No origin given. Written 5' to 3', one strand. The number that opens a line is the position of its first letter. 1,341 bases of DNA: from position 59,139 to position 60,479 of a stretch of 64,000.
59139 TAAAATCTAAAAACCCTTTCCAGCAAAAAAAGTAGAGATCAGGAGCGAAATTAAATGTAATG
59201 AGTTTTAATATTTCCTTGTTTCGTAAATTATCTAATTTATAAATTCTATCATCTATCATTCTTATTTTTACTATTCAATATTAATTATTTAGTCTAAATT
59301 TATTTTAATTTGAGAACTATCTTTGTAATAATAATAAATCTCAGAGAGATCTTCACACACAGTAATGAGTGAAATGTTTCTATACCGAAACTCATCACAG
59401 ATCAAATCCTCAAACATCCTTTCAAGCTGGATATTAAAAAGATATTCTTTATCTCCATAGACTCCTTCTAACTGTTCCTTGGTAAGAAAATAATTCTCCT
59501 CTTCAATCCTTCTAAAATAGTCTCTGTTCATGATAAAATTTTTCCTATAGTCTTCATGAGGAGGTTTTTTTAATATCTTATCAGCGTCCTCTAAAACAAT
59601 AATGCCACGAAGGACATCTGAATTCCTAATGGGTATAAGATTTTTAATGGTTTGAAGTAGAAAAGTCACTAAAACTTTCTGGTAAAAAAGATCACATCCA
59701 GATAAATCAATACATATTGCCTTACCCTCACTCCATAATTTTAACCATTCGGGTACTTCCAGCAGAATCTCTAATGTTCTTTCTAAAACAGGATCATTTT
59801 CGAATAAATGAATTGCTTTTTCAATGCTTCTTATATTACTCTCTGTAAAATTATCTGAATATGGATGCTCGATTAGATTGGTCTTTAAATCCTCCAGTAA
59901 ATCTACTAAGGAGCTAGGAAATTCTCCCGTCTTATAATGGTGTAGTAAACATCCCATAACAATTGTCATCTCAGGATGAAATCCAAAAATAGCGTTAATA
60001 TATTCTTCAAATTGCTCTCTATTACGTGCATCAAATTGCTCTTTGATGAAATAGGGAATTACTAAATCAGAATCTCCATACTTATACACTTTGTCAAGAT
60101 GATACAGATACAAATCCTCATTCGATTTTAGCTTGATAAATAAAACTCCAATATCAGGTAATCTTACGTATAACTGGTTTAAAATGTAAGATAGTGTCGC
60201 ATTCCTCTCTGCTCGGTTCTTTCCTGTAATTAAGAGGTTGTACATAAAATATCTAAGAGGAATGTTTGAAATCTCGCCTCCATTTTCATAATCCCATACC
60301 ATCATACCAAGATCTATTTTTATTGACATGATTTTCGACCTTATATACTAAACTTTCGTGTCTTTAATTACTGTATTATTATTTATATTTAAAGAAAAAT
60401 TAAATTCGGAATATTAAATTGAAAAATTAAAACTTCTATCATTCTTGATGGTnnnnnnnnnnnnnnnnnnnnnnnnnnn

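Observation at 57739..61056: Four-gene operon of unknowns: small helical protein, RHH-like protein, HerA-like protein with a dead P-loop, membrane-anchored 506-aa protein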

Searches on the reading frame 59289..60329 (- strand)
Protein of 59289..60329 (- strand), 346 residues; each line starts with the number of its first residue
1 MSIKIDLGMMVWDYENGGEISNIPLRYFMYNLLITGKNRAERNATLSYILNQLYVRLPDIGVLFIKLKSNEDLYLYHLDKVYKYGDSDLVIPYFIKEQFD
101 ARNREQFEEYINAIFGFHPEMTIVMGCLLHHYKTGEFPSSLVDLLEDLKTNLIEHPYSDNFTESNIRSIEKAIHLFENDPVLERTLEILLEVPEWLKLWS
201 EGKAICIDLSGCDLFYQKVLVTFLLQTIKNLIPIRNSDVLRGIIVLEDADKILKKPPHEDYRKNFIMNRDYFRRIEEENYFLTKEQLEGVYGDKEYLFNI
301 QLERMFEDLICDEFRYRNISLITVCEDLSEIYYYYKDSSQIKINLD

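Call 3: search_protein_families(library=pfam, proteins=[window:59289-60329:-], max_evalue=1)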
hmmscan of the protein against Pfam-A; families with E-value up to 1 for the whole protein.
window:59289-60329:- (346 aa): 0 families

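Call 4: search_protein_families(library=padloc, proteins=[window:59289-60329:-], max_evalue=1)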
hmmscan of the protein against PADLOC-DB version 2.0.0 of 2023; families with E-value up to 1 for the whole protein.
window:59289-60329:- (346 aa): 0 families

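Call 5: search_protein_families(library=phrogs, proteins=[window:59289-60329:-], max_evalue=1)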
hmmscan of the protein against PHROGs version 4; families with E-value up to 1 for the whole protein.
window:59289-60329:- (346 aa): 0 families

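Call 6: search_protein_families(library=ncbifam, proteins=[window:59289-60329:-], max_evalue=1)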
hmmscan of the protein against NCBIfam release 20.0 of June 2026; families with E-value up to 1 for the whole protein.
window:59289-60329:- (346 aa): 0 families

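Call 7: find_homologous_proteins(query=window:59289-60329:-, max_evalue=0.01)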
Query window:59289-60329:- (346 aa): 47 proteins with E <= 0.01 among 1487 candidates.
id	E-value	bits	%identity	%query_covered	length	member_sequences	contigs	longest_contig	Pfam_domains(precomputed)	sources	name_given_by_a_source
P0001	8.8e-229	777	100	100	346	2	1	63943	-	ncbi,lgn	-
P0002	6.2e-184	629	84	95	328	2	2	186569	-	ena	-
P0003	7.2e-161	553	70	100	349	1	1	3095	-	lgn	-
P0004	1.9e-137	476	61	100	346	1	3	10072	-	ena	-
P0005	2.7e-129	449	60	100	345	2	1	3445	-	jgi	-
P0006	5.7e-129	448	57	100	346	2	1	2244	-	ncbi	ncbi:MAG: hypothetical protein ACXAAH_16295 [Promethearchaeota archaeon]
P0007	2.3e-128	446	59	100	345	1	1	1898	-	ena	-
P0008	5.0e-128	445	57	100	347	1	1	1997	-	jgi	-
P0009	3.5e-127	442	58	100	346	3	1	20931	-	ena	-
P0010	2.7e-126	440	56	100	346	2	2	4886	-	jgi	-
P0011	7.8e-126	438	57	100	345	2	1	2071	-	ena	-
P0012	1.5e-125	437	57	100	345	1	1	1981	-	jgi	-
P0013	1.1e-124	434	55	100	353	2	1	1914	-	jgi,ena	-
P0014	2.2e-124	433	58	100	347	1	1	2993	-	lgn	-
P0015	3.1e-124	433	57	100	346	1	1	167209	-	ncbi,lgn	-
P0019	7.5e-123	428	55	100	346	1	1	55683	-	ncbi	-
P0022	4.0e-121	423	57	99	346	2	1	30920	-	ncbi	ncbi:MAG: hypothetical protein ACW98D_11800 [Promethearchaeota archaeon]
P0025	2.4e-116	407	55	100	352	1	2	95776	-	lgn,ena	-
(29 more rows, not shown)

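Call 10: find_encoding_contigs(protein=P0015, flank=10000, max_places=2)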
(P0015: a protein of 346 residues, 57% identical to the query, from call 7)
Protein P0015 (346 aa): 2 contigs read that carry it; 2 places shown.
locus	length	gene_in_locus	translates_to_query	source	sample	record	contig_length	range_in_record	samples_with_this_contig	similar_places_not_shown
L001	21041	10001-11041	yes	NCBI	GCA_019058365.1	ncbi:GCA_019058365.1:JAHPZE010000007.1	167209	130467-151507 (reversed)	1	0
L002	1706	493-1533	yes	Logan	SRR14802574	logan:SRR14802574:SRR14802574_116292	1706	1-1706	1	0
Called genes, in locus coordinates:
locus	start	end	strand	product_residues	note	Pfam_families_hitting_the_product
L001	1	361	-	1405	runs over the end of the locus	PF10923:BrxC_BrxD (faint)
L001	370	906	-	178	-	-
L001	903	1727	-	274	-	-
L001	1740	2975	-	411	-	PF01935:DUF87, PF00004:AAA (faint)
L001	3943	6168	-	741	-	-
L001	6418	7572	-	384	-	-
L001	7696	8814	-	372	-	-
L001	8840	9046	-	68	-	-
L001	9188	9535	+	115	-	-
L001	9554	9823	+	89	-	-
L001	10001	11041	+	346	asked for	-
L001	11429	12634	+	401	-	PF13248:Zn_ribbon_3 (weak)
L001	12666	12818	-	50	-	-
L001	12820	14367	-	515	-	-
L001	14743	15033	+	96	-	-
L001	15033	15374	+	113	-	-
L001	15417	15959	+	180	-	-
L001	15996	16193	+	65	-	-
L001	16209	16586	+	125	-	-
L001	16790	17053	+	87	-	-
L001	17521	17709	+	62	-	-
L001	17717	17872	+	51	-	-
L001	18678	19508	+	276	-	PF00561:Abhydrolase_1, PF12146:Hydrolase_4, PF12697:Abhydrolase_6, PF03959:FSH1 (weak)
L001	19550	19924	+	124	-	PF12643:MazG-like (weak)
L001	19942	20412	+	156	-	PF12675:DUF3795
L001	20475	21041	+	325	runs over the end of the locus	PF01259:SAICAR_synt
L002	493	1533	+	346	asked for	-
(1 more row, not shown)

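Call 11: find_encoding_contigs(protein=P0025, flank=10000, max_places=2)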
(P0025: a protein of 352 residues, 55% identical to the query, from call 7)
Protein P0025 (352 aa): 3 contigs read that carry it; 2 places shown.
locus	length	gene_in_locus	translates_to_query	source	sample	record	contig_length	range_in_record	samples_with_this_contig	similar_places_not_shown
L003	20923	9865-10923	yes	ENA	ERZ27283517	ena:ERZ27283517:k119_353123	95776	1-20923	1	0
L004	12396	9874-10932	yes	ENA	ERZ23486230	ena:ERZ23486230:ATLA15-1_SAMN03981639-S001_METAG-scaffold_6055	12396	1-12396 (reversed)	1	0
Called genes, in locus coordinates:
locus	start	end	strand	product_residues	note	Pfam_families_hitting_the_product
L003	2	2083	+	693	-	?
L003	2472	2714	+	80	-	-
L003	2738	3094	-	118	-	-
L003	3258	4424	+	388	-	PF14022:DUF4238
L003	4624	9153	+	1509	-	PF05729:NACHT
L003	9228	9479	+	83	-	PF01713:Smr (weak)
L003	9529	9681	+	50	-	-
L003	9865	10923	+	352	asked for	-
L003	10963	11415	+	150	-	-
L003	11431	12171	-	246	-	PF08986:DUF1889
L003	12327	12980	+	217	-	PF13098:Thioredoxin_2 (faint), PF23357:DUF7088 (faint), PF00085:Thioredoxin (faint), PF05768:Glrx-like (faint), PF13192:Thioredoxin_3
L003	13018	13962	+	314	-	PF07992:Pyr_redox_2, PF13738:Pyr_redox_3, PF00070:Pyr_redox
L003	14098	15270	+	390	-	PF01321:Creatinase_N, PF00557:Peptidase_M24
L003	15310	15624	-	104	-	PF00011:HSP20 (weak)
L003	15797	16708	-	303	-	PF00072:Response_reg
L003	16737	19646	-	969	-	PF17159:MASE3, PF00989:PAS, PF08448:PAS_4, PF00989:PAS, PF13188:PAS_8, PF13426:PAS_9, PF00989:PAS, PF08448:PAS_4, +6 more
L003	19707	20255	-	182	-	PF00025:Arf, PF09439:SRPRB (weak), PF01926:MMR_HSR1 (weak), PF04670:Gtr1_RagA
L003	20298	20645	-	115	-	PF12840:HTH_20, PF01022:HTH_5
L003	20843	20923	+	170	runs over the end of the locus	PF13404:HTH_AsnC-type, PF13412:HTH_24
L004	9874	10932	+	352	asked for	-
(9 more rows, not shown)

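Call 12: find_encoding_contigs(protein=P0002, flank=10000, max_places=1)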
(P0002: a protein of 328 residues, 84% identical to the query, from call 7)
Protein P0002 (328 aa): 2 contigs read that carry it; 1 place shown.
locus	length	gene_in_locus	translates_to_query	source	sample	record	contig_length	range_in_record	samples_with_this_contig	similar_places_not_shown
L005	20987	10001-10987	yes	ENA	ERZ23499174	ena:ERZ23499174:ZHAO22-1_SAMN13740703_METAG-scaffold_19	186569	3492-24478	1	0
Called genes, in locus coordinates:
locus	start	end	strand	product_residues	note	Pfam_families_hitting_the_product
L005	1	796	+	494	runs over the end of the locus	PF02629:CoA_binding, PF13380:CoA_binding_2, PF13607:Succ_CoA_lig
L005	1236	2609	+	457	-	-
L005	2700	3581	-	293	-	-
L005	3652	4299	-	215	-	-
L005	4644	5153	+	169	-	PF00025:Arf, PF00071:Ras, PF08477:Roc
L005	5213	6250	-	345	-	PF01063:Aminotran_4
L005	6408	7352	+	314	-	PF00025:Arf, PF00071:Ras (weak), PF04670:Gtr1_RagA, PF08477:Roc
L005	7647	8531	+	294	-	PF02548:Pantoate_transf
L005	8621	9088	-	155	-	-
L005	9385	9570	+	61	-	-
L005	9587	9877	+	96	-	-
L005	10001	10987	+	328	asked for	-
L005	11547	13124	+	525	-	PF00025:Arf (weak), PF00071:Ras, PF08477:Roc, PF13240:Zn_Ribbon_1 (faint)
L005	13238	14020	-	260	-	PF12773:DZR (faint)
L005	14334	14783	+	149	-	PF09873:SepCysE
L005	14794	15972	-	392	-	PF00155:Aminotran_1_2 (faint), PF00266:Aminotran_5, PF00282:Pyridoxal_deC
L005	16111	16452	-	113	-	PF03819:MazG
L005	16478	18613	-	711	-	PF13597:NRDD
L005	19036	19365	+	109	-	PF06339:Ectoine_synth (faint), PF07847:PCO_ADO (weak), PF12973:Cupin_7 (weak), PF02311:AraC_binding (weak), PF07883:Cupin_2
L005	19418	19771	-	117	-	-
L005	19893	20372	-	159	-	PF01849:NAC, PF19026:UBA_HYPK (weak)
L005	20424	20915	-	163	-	PF14810:TGT_C2, PF01472:PUA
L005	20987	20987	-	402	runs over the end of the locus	PF13191:AAA_16 (faint), PF16450:Prot_ATP_ID_OB_C, PF07728:AAA_5 (faint), PF05673:DUF815 (weak), PF05496:RuvB_N (faint), PF00004:AAA, PF17862:AAA_lid_3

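Call 13: find_encoding_contigs(protein=P0019, flank=10000, max_places=1)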
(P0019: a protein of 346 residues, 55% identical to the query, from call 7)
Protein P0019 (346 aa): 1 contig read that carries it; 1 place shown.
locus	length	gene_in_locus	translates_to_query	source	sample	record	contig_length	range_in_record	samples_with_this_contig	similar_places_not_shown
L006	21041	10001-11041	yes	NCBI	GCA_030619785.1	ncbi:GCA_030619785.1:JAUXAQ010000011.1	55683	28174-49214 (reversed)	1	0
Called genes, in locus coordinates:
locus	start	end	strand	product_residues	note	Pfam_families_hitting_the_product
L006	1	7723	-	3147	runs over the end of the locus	-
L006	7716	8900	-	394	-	-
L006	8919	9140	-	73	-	-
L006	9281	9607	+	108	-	-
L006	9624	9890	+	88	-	-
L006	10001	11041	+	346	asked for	-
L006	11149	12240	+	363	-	PF13229:Beta_helix, PF05048:NosD, PF13229:Beta_helix, PF05048:NosD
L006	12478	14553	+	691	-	PF18962:Por_Secre_tail (faint), PF01105:EMP24_GP25L (faint), PF04151:PPC (weak)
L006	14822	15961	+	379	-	-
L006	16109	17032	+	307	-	PF04055:Radical_SAM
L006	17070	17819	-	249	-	-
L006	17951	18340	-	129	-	-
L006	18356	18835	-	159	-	-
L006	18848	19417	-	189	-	-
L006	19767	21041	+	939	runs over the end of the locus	PF00690:Cation_ATPase_N, PF00122:E1-E2_ATPase, PF13246:Cation_ATPase, PF00702:Hydrolase, PF00689:Cation_ATPase_C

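Call 14: find_encoding_contigs(protein=P0022, flank=10000, max_places=1)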
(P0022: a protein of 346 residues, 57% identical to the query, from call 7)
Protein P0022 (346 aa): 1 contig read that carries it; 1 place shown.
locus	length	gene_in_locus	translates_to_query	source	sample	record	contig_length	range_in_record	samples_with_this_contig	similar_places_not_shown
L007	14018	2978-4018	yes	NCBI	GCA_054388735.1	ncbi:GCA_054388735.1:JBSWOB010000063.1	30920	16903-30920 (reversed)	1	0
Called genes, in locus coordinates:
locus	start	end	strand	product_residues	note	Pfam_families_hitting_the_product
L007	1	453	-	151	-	?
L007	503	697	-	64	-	-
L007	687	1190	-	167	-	-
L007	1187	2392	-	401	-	-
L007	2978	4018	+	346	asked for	-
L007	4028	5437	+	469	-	-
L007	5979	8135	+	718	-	PF04151:PPC (faint)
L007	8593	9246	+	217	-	-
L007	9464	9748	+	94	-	PF02597:ThiS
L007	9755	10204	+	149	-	PF02391:MoaE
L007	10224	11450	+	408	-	PF03453:MoeA_N, PF00994:MoCF_biosynth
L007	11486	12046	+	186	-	PF00994:MoCF_biosynth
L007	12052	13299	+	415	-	PF03453:MoeA_N, PF00994:MoCF_biosynth, PF03454:MoeA_C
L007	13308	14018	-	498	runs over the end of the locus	PF00135:COesterase, PF20434:BD-FAE, PF07859:Abhydrolase_3, PF00326:Peptidase_S9 (weak)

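Call 19: search_solved_structures(query=A1, max_evalue=10, show_alignments=3)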
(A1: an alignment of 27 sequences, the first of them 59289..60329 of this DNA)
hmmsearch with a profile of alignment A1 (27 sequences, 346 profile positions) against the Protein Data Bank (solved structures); distinct sequences matched with E-value up to 10: 0.

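Call 21: predict_structure(alignment_id=A1)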
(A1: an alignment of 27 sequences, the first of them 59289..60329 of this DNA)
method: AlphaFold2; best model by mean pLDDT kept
length: 346 residues; sequences in the alignment: 27
mean_pLDDT: 89.2   pTM: 0.89
mean pLDDT of the five models: 89.2, 88.6, 88.0, 87.8, 77.2
residues with pLDDT >= 90: 203; 70-90: 132; 50-70: 11; < 50: 0
segments of 3 or more residues with pLDDT < 50: none
pLDDT, mean of each block of 10 residues (from residue 1): 86 83 89 92 94 93 90 82 92 77 84 92 90 73 93 91 95 88 85 93 96 91 92 85 94 92 96 87 93 94 90 89 91 84 91
secondary structure, 60 per line:
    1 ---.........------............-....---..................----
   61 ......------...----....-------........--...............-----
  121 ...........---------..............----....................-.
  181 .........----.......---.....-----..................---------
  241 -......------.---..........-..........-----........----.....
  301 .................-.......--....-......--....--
elements in order: E4-12 E19-24 H25-30 E32-35 H39-56 E61-66 E80-83 E91-95 H101-115 H121-131 H141-154 H159-178 H180-185 E186-189 H194-200 E204-208 H214-231 E242-247 H258-267 H269-278 H284-291 H296-317 E319-325 H333-338 E341-344

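Call 23: fold_search(model_id=the predicted structure, library=pdb)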
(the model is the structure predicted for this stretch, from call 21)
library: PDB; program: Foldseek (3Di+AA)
matches with E <= 10: 1032; with E <= 0.001: 89
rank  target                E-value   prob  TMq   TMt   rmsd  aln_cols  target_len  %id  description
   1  9x1m_A                5.2e-09  1.00  0.53  0.34   8.0       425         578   12  The cryo-EM structure of HerA-NurA complex with AMPPNP and dsDNA from Thermococcus kodakarensis (released 2026-02-04)
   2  4d2i_A                1.3e-08  1.00  0.50  0.39   8.3       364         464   14  Crystal structure of the HerA hexameric DNA translocase from Sulfolobus solfataricus bound to AMP-PNP (released 2014-12-03)
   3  4d2i_B                2.1e-08  1.00  0.48  0.37   8.7       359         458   13  Crystal structure of the HerA hexameric DNA translocase from Sulfolobus solfataricus bound to AMP-PNP (released 2014-12-03)
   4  8wod_D                3.6e-08  1.00  0.53  0.39   8.8       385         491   14  Cryo-EM structure of SIR2/HerA complex (released 2024-09-11)
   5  8wj3_D                7.4e-08  1.00  0.53  0.38   9.4       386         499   15  Cryo-EM structure of a bacterial protein (released 2024-09-11)
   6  8wld_A                2.1e-07  1.00  0.50  0.37   8.6       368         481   15  Cryo-EM structure of SIR2/HerA antiphage complex (released 2024-09-11)
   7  8zis_A                2.4e-07  1.00  0.49  0.32  11.5       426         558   13  HerA Hexamer (released 2025-03-12)
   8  8wof_D                4.1e-07  1.00  0.52  0.35   9.9       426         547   13  Cryo-EM structure of SIR2/HerA complex (released 2024-09-11)
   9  8wld_L                4.1e-07  1.00  0.52  0.29  10.2       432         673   13  Cryo-EM structure of SIR2/HerA antiphage complex (released 2024-09-11)
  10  8zir_N                5.1e-07  1.00  0.53  0.36  10.3       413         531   12  DUF4297-HerA complex (released 2025-03-12)
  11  8wod_O                5.7e-07  1.00  0.54  0.36   8.9       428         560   13  Cryo-EM structure of SIR2/HerA complex (released 2024-09-11)
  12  8wld_D                6.4e-07  1.00  0.52  0.30   9.9       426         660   13  Cryo-EM structure of SIR2/HerA antiphage complex (released 2024-09-11)
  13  8woc_D                6.8e-07  1.00  0.52  0.35   9.9       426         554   13  Cryo-EM structure of SIR2/HerA complex (released 2024-09-11)
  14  8wiv_D                7.1e-07  1.00  0.52  0.32   9.0       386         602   13  Cryo-EM structure of a bacterial protein (released 2024-09-11)
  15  8uae_R                1.1e-06  1.00  0.44  0.31  10.8       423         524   11  E. coli Sir2_HerA complex (12:6) with ATPgamaS (released 2023-12-27)
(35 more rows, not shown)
